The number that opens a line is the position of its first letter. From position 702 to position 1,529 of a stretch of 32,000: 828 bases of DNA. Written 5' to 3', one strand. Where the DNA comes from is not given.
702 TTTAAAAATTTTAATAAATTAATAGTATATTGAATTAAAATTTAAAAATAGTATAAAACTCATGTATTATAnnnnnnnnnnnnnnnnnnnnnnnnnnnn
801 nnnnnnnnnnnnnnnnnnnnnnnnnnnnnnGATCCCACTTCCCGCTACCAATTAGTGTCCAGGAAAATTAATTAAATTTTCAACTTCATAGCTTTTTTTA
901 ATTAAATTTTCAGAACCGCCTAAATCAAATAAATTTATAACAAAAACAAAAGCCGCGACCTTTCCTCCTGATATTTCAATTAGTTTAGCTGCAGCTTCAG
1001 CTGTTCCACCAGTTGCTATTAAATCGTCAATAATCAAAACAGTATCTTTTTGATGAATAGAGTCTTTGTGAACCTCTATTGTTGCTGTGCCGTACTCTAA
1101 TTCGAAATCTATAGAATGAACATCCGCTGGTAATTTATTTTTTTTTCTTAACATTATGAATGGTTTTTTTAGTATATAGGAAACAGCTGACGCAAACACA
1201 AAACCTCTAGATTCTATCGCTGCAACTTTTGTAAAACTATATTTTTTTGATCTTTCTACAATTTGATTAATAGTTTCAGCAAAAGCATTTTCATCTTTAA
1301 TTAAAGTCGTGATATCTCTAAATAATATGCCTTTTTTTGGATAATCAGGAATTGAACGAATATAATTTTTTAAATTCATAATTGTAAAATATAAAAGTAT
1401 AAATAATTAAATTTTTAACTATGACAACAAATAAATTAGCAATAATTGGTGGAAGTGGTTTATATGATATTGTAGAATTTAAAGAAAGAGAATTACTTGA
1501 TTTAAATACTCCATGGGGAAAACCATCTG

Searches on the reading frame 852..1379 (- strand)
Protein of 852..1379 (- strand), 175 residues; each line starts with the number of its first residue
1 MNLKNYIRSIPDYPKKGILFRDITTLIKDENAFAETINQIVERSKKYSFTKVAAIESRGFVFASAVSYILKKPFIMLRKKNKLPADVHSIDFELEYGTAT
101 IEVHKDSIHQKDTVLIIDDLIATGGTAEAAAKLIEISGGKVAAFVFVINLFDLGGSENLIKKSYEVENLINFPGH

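Call 3: search_protein_families(library=ncbifam, proteins=[window:852-1379:-], max_evalue=0.001)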
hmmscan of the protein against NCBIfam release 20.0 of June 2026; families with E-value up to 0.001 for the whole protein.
window:852-1379:- (175 aa): 23 families
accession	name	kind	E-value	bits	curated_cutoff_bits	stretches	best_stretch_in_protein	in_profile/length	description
NF002634.0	PRK02304.1-3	equivalog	2.6e-63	213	170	1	2-175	9-182/182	adenine phosphoribosyltransferase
NF002636.0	PRK02304.1-5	equivalog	1.1e-62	210.6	125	1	1-170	7-174/176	adenine phosphoribosyltransferase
NF002632.0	PRK02304.1-1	equivalog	1.3e-61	207.6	243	1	3-175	11-183/183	adenine phosphoribosyltransferase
TIGR01090.1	apt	equivalog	7.1e-59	198.7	185.85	1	3-171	1-168/169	adenine phosphoribosyltransferase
NF002633.0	PRK02304.1-2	equivalog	9.2e-55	185.1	224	1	1-172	1-170/172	adenine phosphoribosyltransferase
NF009211.0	PRK12560.1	equivalog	3e-32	111.9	188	1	1-171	4-175/187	adenine phosphoribosyltransferase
NF006671.0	PRK09219.1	equivalog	2.9e-16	59.5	177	1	33-170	35-176/192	xanthine phosphoribosyltransferase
NF040646.1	HPT_Archaea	equivalog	3.1e-16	59.5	200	1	33-170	39-172/184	hypoxanthine/guanine phosphoribosyltransferase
NF002635.0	PRK02304.1-4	subfamily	5.6e-16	58.6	146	1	33-171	39-173/188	adenine phosphoribosyltransferase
TIGR01744.1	XPRTase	equivalog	1.1e-14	54.6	164.45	1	38-171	40-177/191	xanthine phosphoribosyltransferase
TIGR00336.1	pyrE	equivalog_domain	1.7e-11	44.2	106.8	1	28-167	32-163/173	orotate phosphoribosyltransferase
NF005592.0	PRK07322.1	subfamily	7.8e-11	41.7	143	1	33-148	38-157/180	adenine phosphoribosyltransferase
NF006328.0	PRK08558.1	equivalog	9.6e-11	41.7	184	1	21-153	84-218/238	adenine phosphoribosyltransferase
NF002095.0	PRK00934.1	equivalog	6.3e-07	28.8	296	1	51-150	158-244/287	ribose-phosphate diphosphokinase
TIGR01251.1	ribP_PPkin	subfamily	6.5e-07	28.6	113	1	52-164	163-262/309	ribose-phosphate diphosphokinase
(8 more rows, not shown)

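Call 4: search_protein_families(library=pfam, proteins=[window:852-1379:-], max_evalue=0.001)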
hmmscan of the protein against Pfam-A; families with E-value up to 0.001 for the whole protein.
window:852-1379:- (175 aa): 1 family
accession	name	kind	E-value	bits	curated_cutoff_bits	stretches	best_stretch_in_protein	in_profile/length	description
PF00156.33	Pribosyltran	-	3.9e-14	52.7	26.3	1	32-148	14-124/158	Phosphoribosyl transferase domain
